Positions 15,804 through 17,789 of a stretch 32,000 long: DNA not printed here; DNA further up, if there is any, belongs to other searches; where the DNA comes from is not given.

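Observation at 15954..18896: Tandem paralogs: a surface protein and a membrane-tethered double-wHTH protein share one uncharacterised acidic ectodomain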

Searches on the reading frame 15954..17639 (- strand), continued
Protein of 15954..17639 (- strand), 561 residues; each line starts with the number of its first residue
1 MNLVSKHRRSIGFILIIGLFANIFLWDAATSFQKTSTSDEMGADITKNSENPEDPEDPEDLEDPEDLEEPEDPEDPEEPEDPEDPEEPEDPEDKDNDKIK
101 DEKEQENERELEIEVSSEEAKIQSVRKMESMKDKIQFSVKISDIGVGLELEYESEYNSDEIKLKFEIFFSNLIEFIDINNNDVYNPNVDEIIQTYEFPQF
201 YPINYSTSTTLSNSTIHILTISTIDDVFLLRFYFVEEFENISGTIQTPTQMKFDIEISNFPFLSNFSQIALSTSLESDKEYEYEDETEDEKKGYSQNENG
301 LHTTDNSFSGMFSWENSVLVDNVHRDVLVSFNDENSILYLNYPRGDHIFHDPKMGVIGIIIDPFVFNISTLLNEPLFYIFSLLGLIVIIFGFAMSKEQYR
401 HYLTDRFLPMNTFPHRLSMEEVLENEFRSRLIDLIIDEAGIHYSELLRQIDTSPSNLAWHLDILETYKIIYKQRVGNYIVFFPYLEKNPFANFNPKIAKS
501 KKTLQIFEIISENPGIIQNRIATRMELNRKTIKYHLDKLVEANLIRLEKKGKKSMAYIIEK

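Call 61: predict_structure(alignment_id=A4)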
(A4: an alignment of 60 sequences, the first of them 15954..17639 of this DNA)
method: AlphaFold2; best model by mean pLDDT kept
length: 561 residues; sequences in the alignment: 60
mean_pLDDT: 84.5   pTM: 0.56
mean pLDDT of the five models: 84.5, 83.4, 83.2, 83.1, 83.0
residues with pLDDT >= 90: 342; 70-90: 108; 50-70: 50; < 50: 61
segments of 3 or more residues with pLDDT < 50: 1-3, 33-54, 56-63, 65-71, 406-415, 488-492
pLDDT, mean of each block of 10 residues (from residue 1): 58 83 74 48 39 45 46 49 63 87 95 98 93 95 98 88 96 98 97 98 97 94 98 97 95 98 98 96 96 96 95 98 98 93 98 96 76 77 85 67 53 57 88 90 94 94 90 89 65 57 92 96 95 95 93 92 47
secondary structure, 60 per line:
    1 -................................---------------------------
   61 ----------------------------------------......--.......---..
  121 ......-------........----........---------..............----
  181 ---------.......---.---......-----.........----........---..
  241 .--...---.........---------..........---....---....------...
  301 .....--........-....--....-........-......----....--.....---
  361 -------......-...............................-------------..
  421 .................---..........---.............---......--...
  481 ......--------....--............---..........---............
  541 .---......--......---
elements in order: H2-33 H101-106 E109-115 E119-126 E134-141 E146-153 E163-176 E190-196 E204-209 E215-223 E228-235 E239-241 E244-246 E250-258 E268-277 E281-284 H288-291 E298-305 E308-315 E317-320 E323-326 E328-332 E337-342 E347-350 E353-357 H368-373 H375-405 H419-437 H443-450 H454-466 E470-475 E478-483 H495-498 H501-512 H518-525 H529-541 E545-550 E553-558

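Call 64: fold_search(model_id=the predicted structure, library=pdb)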
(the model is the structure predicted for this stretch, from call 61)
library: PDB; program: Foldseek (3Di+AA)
matches with E <= 10: 1600; with E <= 0.001: 29
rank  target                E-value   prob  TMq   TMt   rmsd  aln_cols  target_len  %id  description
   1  6nyq_C                1.8e-09  1.00  0.33  0.53   6.3       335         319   12  Crystal structure of glycosylated lysosomal membrane protein (GLMP) luminal domain bound to a Fab fragment (released 2020-01-22)
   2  8r8q_B                1.4e-08  1.00  0.32  0.49   8.9       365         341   13  Lysosomal peptide transporter (released 2024-05-01)
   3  7uft_A                8.3e-06  1.00  0.23  0.14   9.9       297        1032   10  Cryo-EM Structure of Bl_Man38C at 2.9 A (released 2022-11-16)
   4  8iue_P                3.8e-05  1.00  0.16  0.25   7.3       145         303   19  RNA polymerase III pre-initiation complex melting complex 1 (released 2023-05-24)
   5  3wiq_A                4.1e-05  1.00  0.19  0.15  10.3       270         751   11  Crystal structure of kojibiose phosphorylase complexed with kojibiose (released 2014-02-05)
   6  7ufs_A                6.5e-05  1.00  0.22  0.13   9.9       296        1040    7  Cryo-EM Structure of Bl_Man38B at 3.4 A (released 2022-11-16)
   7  7ufu_A                1.3e-04  1.00  0.21  0.13   9.8       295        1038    9  Cryo-EM Structure of Bl_Man38A nucleophile mutant in complex with mannose at 2.7 A (released 2022-11-16)
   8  6juv_A                1.7e-04  1.00  0.11  0.30  12.3       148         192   20  Crytsal structure of ScpB derived from Pyrococcus yayanosii (released 2020-01-22)
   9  4i98_C                2.1e-04  1.00  0.11  0.32  11.7       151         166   17  Crystal structure of the complex between ScpA(residues 1-160)-ScpB(residues 1-183) (released 2013-01-30)
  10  3wir_A                2.6e-04  1.00  0.19  0.16  10.3       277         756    8  Crystal structure of kojibiose phosphorylase complexed with glucose (released 2014-02-05)
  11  2v9v                  3.6e-04  1.00  0.11  0.41  13.2       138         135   14  Crystal Structure of Moorella thermoacetica SelB(377-511) (released 2007-09-11)
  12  3cuq_A                3.8e-04  1.00  0.12  0.28  19.3       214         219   11  Integrated structural and functional model of the human ESCRT-II complex (released 2008-11-04)
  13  7ufr_A                3.8e-04  1.00  0.22  0.13   9.6       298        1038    9  Cryo-EM Structure of Bl_Man38A at 2.7 A (released 2022-11-16)
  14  2zq0_B                4.0e-04  0.99  0.18  0.15  10.4       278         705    8  Crystal structure of SusB complexed with acarbose (released 2008-10-28)
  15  5o7x_A                4.4e-04  0.38  0.12  0.12  20.2       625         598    9  CRYSTAL STRUCTURE OF S. CEREVISIAE CORE FACTOR AT 3.2A RESOLUTION (released 2017-08-02)
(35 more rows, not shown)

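Call 75: find_encoding_contigs(protein=window:15954-17639:-, flank=3000, max_places=3)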
Protein window:15954-17639:- (561 aa): no gene with exactly this product is on record in the collection.

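Call 78: search_protein_families(library=pfam, proteins=[P0063, P0066, P0078, P0059, P0061], max_evalue=0.01)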
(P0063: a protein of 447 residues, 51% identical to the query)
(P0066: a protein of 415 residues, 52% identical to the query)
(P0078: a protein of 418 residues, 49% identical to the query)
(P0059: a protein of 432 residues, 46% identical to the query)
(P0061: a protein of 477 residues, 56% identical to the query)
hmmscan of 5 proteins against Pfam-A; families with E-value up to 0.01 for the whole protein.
P0063 (447 aa): 12 families
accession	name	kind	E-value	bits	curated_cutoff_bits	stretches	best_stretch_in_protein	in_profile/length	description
PF24266.1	HTH_HVO_0163_N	-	1.2e-19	70.5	31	2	309-367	2-60/70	HVO_0163, N-terminal HTH domain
PF13412.12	HTH_24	-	3.7e-12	46.1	21.9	2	384-427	3-46/48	Winged helix-turn-helix DNA-binding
PF12840.13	HTH_20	-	9.6e-08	32.3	27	1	384-430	4-50/51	Helix-turn-helix domain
PF01047.28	MarR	-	4.2e-06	27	24.6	1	383-428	2-47/59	MarR family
PF12802.13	MarR_2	-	2e-05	25.1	27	1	384-429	5-51/61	MarR family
PF25212.1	HVO_A0114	-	2.4e-05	24.5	27.6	1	384-445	22-84/84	HVO_A0114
PF01022.26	HTH_5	-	0.00045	20.5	22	0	309-348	2-40/47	Bacterial regulatory protein, arsR family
PF00196.25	GerE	-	0.00079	19.4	23.5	1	386-423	7-42/57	Bacterial regulatory proteins, luxR family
PF04182.18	B-block_TFIIIC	-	0.00083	19.8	22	0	398-433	18-53/73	B-block binding subunit of TFIIIC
PF24033.1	DUF7342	-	0.0025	18.3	31.6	0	402-443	21-62/150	Family of unknown function (DUF7342)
PF03965.22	Penicillinase_R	-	0.0056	17.5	22.6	0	388-442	7-65/115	Penicillinase repressor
PF03962.21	Mnd1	-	0.0089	16.7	23.5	0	406-440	23-57/60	Mnd1 HTH domain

P0066 (415 aa): 6 families
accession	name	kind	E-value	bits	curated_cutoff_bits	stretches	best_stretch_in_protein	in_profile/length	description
PF24266.1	HTH_HVO_0163_N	-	7.2e-17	61.7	31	2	269-327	1-59/70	HVO_0163, N-terminal HTH domain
PF13412.12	HTH_24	-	3.3e-07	30.2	21.9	1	269-309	2-42/48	Winged helix-turn-helix DNA-binding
PF01022.26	HTH_5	-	0.00017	21.8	22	0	270-309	2-40/47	Bacterial regulatory protein, arsR family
PF25212.1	HVO_A0114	-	0.0049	17.1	27.6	0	346-401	23-78/84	HVO_A0114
PF00041.27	fn3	-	0.0092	16.6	25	0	161-211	28-67/84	Fibronectin type III domain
PF12840.13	HTH_20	-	0.0098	16.3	27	0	370-389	29-48/51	Helix-turn-helix domain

P0078 (418 aa): 9 families
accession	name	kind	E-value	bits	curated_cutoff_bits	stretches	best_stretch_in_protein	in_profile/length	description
PF24266.1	HTH_HVO_0163_N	-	2.3e-16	60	31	2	275-333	1-59/70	HVO_0163, N-terminal HTH domain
PF13412.12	HTH_24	-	3.6e-10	39.7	21.9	2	351-395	3-47/48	Winged helix-turn-helix DNA-binding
PF04182.18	B-block_TFIIIC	-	8.4e-06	26.2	22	1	361-403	14-58/73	B-block binding subunit of TFIIIC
PF01022.26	HTH_5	-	1e-05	25.7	22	0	368-396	18-46/47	Bacterial regulatory protein, arsR family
PF12840.13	HTH_20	-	0.00031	21.1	27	0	372-395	25-48/51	Helix-turn-helix domain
PF12802.13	MarR_2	-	0.0024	18.4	27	0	355-398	9-53/61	MarR family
PF25212.1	HVO_A0114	-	0.0051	17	27.6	0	354-408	25-79/84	HVO_A0114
PF01047.28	MarR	-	0.0058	16.9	24.6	0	354-399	6-51/59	MarR family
PF08784.17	RPA_C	-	0.0098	17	22.6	0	355-397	58-101/106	Replication protein A C terminal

P0059 (432 aa): 12 families
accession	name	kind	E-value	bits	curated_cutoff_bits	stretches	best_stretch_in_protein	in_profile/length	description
PF24266.1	HTH_HVO_0163_N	-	3.1e-19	69.2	31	2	294-352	2-60/70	HVO_0163, N-terminal HTH domain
PF13412.12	HTH_24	-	8.2e-14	51.3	21.9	2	369-413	3-47/48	Winged helix-turn-helix DNA-binding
PF12840.13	HTH_20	-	1.6e-08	34.8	27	1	369-413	4-48/51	Helix-turn-helix domain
PF01047.28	MarR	-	1.2e-06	28.7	24.6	1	368-413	2-47/59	MarR family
PF12802.13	MarR_2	-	3.1e-06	27.7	27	1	369-414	5-51/61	MarR family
PF25212.1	HVO_A0114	-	4.1e-05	23.7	27.6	1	369-430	22-84/84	HVO_A0114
PF01022.26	HTH_5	-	5.9e-05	23.3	22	0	294-333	2-40/47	Bacterial regulatory protein, arsR family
PF03965.22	Penicillinase_R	-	0.0018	19.1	22.6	0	372-427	6-65/115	Penicillinase repressor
PF24033.1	DUF7342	-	0.0023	18.4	31.6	0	387-428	21-62/150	Family of unknown function (DUF7342)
PF00196.25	GerE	-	0.0035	17.4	23.5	0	383-408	17-42/57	Bacterial regulatory proteins, luxR family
PF03962.21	Mnd1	-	0.0055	17.4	23.5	0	389-425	21-57/60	Mnd1 HTH domain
PF04182.18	B-block_TFIIIC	-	0.0073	16.8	22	0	383-418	18-53/73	B-block binding subunit of TFIIIC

P0061 (477 aa): 13 families
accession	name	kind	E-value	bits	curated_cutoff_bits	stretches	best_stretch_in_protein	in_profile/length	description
PF13412.12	HTH_24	-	5.2e-18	64.8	21.9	2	396-442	2-48/48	Winged helix-turn-helix DNA-binding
PF24266.1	HTH_HVO_0163_N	-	1.1e-16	61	31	2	321-380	1-60/70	HVO_0163, N-terminal HTH domain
PF12802.13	MarR_2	-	5.9e-11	42.8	27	1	401-451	9-60/61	MarR family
PF01047.28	MarR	-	1.5e-09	38.1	24.6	1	397-452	3-58/59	MarR family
PF12840.13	HTH_20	-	2.6e-09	37.3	27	1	397-444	4-51/51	Helix-turn-helix domain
PF01022.26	HTH_5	-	3.9e-08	33.5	22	1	397-442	2-46/47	Bacterial regulatory protein, arsR family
PF13601.12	HTH_34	-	8.9e-05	23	27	0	324-364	2-42/80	Winged helix DNA-binding domain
PF08279.18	HTH_11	-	0.00013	22.2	25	0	401-441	4-44/55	HTH domain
PF25212.1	HVO_A0114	-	0.0012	19.1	27.6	0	396-453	21-75/84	HVO_A0114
PF04182.18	B-block_TFIIIC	-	0.0019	18.6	22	0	411-450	18-57/73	B-block binding subunit of TFIIIC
PF19187.6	HTH_PafC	-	0.003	17.8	32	0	400-440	7-47/115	PafC helix-turn-helix domain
PF13730.12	HTH_36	-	0.0034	17.6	25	0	414-441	28-55/55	Helix-turn-helix domain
PF00196.25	GerE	-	0.0098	15.9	23.5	0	401-435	9-41/57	Bacterial regulatory proteins, luxR family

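Call 80: search_protein_families(library=pfam, proteins=[P0098], max_evalue=10)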
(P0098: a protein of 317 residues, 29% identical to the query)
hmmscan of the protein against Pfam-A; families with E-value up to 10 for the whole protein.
P0098 (317 aa): 3 families
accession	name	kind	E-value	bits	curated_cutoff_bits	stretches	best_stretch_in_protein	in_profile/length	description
PF00339.34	Arrestin_N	-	0.031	14.7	24.9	1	37-84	54-101/148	Arrestin (or S-antigen), N-terminal domain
PF14039.11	YusW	-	0.039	14.9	27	0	201-238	9-46/92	YusW-like protein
PF10694.14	DUF2500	-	0.17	12.8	33.5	1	20-105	5-84/102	Protein of unknown function (DUF2500)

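Call 96: find_encoding_contigs(protein=P0016, flank=4000, max_places=1)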
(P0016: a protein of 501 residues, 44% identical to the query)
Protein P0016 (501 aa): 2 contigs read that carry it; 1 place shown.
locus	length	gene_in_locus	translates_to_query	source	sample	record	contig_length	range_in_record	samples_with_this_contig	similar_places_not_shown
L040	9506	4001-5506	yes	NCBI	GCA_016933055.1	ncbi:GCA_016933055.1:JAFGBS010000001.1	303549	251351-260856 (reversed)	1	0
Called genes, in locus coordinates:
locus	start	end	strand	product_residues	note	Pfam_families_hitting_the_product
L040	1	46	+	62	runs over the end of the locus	-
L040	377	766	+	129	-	PF24709:DUF7670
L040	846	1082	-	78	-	-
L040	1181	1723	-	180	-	-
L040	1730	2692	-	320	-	-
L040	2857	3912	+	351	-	-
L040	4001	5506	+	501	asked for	PF01047:MarR (faint), PF13412:HTH_24 (faint), PF24266:HTH_HVO_0163_N (faint), PF12840:HTH_20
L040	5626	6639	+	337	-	-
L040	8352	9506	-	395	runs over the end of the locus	PF25212:HVO_A0114 (faint), PF01047:MarR (faint), PF12802:MarR_2 (faint), PF24266:HTH_HVO_0163_N, PF01022:HTH_5 (weak), PF12840:HTH_20, PF13412:HTH_24, PF24266:HTH_HVO_0163_N (weak)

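Call 97: find_encoding_contigs(protein=P0013, flank=4000, max_places=1)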
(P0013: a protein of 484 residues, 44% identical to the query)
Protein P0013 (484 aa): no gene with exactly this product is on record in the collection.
